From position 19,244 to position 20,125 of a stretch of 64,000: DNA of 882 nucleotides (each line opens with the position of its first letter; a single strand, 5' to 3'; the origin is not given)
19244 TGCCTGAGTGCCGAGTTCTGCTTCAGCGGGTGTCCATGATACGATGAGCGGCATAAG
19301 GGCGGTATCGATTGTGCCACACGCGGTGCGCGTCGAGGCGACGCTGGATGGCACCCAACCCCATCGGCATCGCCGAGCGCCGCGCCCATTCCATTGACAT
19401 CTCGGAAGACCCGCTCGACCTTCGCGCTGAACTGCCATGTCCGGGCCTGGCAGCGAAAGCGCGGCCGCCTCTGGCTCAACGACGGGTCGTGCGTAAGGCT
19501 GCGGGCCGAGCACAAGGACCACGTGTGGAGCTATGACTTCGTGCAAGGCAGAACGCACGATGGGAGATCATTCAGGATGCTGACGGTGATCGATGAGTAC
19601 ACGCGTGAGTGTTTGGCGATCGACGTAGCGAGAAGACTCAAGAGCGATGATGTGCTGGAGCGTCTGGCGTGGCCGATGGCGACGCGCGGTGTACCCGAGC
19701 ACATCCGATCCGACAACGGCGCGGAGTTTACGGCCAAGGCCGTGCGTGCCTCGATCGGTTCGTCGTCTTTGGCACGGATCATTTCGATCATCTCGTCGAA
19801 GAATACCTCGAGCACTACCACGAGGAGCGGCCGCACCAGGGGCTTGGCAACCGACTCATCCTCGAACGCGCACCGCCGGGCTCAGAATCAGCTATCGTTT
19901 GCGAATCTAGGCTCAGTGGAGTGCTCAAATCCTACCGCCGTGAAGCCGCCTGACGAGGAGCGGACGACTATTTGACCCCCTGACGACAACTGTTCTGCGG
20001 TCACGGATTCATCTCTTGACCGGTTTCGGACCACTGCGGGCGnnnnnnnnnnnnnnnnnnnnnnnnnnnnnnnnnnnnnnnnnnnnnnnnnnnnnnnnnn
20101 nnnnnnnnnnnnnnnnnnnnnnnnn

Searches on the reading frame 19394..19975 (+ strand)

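Call 84: search_protein_families(library=pfam, proteins=[window:19394-19975:+], max_evalue=0.01)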
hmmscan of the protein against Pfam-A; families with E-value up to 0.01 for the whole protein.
window:19394-19975:+ (193 aa): 2 families
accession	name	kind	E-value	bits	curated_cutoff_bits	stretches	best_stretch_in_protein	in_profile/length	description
PF00665.32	rve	-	2.4e-13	50.7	32.6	1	39-120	2-86/102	Integrase core domain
PF24764.1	rva_4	-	0.00074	19.7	26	1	65-116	29-80/194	Integrase core domain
